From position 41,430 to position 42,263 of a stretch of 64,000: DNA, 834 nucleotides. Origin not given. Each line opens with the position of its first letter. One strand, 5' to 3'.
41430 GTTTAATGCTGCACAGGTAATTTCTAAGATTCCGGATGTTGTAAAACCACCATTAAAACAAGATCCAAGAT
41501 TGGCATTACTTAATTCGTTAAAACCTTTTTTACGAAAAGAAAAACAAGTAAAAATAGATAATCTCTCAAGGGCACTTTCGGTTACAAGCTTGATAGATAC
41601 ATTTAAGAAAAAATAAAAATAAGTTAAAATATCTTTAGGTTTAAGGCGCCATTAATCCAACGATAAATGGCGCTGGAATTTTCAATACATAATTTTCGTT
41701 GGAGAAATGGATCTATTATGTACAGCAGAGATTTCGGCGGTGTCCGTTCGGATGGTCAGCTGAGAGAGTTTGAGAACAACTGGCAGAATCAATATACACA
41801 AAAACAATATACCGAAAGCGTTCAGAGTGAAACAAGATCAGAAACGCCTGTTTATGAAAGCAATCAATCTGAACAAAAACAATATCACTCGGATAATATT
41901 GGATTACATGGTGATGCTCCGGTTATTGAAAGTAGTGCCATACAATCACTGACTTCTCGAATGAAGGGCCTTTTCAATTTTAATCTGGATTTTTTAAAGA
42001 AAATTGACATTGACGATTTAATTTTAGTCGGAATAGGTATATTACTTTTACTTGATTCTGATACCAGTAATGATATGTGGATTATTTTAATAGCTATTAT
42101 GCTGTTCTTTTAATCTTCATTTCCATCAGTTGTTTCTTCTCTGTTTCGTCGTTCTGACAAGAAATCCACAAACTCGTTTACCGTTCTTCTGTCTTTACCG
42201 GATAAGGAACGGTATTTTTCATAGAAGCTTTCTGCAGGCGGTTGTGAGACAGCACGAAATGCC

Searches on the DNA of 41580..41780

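Call 10: search_rna_families(source=window, start=41580, end=41780, threshold=evalue, max_evalue=10, show_alignments=4)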
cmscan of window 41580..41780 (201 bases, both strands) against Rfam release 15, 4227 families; matches with E-value up to 10: 5.
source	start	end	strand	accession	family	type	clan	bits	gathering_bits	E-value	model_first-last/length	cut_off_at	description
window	41580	41687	+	RF04225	MIR7502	Gene; miRNA;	-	18.1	71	9.3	30-143/143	5'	MIR7502 microRNA precursor family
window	41607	41714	-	RF01223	snR13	Gene; snRNA; snoRNA; CD-box;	CL00045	14.1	47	5.6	1-124/124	no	Small nucleolar RNA snR13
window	41580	41723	+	RF01471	rliB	Gene; sRNA;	-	10.8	40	4.7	24-360/360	5'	Listeria sRNA rliB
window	41754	41766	-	RF01127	sR42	Gene; snRNA; snoRNA; CD-box;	-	9.6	38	4.6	51-63/63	no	Small nucleolar RNA sR42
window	41580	41647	+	RF02350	psRNA6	Gene; sRNA;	-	8.4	60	2.7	266-333/333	5'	Nitrosomonas sRNA psRNA6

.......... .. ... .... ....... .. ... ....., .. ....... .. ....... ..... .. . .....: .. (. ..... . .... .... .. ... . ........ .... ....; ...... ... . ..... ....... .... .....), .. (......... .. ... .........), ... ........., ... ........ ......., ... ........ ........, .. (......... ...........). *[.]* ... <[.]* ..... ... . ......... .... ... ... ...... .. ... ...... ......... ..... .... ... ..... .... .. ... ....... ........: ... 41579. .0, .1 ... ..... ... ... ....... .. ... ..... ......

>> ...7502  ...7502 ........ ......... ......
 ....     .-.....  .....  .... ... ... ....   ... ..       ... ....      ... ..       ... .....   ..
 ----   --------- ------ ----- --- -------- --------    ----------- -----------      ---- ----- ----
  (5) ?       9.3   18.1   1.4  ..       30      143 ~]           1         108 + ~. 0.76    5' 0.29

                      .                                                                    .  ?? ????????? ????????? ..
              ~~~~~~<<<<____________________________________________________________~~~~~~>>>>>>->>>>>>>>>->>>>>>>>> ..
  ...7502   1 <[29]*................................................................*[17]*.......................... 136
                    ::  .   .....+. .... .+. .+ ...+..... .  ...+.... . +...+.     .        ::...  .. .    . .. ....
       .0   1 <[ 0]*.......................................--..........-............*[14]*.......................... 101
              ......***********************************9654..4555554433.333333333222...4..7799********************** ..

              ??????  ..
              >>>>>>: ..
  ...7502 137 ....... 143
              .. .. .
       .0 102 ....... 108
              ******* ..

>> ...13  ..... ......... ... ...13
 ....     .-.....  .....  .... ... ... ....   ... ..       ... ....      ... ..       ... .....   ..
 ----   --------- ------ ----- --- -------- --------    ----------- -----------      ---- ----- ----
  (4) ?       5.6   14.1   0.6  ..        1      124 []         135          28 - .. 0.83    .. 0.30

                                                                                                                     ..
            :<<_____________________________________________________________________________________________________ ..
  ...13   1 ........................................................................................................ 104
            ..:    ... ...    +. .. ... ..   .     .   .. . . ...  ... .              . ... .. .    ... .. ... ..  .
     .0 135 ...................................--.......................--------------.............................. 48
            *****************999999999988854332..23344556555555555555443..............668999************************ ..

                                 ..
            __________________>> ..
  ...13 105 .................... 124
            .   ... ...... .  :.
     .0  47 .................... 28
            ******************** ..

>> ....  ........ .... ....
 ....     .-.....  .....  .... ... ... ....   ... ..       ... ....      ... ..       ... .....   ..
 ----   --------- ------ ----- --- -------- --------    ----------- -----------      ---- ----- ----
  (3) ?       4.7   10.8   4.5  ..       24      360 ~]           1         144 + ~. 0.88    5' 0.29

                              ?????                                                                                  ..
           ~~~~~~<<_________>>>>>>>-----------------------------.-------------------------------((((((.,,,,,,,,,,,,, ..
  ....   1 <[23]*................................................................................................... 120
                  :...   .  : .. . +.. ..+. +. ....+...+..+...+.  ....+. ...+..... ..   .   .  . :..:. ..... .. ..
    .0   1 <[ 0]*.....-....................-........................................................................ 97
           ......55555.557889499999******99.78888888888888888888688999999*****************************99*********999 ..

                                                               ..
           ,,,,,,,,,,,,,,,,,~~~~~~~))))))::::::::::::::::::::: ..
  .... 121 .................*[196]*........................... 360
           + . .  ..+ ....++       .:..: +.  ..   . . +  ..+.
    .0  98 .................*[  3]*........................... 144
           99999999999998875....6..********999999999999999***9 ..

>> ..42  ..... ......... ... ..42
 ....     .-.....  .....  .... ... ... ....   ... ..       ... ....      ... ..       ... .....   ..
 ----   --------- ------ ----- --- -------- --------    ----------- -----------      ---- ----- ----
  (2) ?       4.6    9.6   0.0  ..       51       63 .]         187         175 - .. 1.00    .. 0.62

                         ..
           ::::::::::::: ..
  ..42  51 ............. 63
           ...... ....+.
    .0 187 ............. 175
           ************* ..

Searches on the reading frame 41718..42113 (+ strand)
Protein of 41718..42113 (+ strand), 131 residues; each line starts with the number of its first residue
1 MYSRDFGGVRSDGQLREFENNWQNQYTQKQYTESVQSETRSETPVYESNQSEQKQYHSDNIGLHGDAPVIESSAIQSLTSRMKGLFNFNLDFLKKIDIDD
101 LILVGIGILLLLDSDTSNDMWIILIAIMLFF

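Call 17: search_protein_families(library=pfam, proteins=[window:41718-42113:+], max_evalue=0.01)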
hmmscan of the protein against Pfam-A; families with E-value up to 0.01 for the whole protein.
window:41718-42113:+ (131 aa): 0 families

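Call 26: find_encoding_contigs(protein=window:41718-42113:+, flank=10000, max_places=10)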
Protein window:41718-42113:+ (131 aa): 8 contigs read that carry it; 4 places shown.
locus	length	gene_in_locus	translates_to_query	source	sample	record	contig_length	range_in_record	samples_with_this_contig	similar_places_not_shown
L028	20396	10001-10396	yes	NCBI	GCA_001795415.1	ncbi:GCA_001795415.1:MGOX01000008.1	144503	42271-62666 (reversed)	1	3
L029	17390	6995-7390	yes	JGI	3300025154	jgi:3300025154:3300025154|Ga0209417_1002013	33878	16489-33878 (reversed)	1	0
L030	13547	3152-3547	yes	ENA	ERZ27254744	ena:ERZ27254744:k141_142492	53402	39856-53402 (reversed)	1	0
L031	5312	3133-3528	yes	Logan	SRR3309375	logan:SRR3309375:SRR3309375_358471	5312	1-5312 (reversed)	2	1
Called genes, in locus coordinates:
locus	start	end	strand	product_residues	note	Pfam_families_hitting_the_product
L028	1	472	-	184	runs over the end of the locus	PF12675:DUF3795 (weak)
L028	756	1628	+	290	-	-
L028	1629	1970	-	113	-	PF07892:DUF1667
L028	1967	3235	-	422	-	PF00070:Pyr_redox (faint), PF00890:FAD_binding_2 (weak), PF01266:DAO (faint), PF01946:Thi4 (faint), PF03486:HI0933_like (faint), PF07992:Pyr_redox_2, PF12831:FAD_oxidored, PF13738:Pyr_redox_3 (weak)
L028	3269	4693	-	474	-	PF01266:DAO, PF01494:FAD_binding_3 (faint), PF07992:Pyr_redox_2 (weak), PF13738:Pyr_redox_3 (faint), PF04324:Fer2_BFD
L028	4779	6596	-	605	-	PF00009:GTP_EFTU, PF03144:GTP_EFTU_D2, PF00679:EFG_C, PF21018:BipA_C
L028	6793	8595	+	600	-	PF01471:PG_binding_1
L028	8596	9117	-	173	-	-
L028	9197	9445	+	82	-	-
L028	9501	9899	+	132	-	-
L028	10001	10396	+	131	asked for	-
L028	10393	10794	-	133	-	-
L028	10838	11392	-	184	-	PF14270:DUF4358 (weak)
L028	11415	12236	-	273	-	PF01869:BcrAD_BadFG, PF03630:Fumble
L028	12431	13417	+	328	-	PF13177:DNA_pol3_delta2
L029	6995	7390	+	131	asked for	-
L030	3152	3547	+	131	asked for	-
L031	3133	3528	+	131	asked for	-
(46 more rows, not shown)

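Call 79: search_protein_families(library=ncbifam, proteins=[window:41718-42113:+], max_evalue=0.1)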
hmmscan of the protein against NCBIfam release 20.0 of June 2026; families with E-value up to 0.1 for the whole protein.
window:41718-42113:+ (131 aa): 0 families
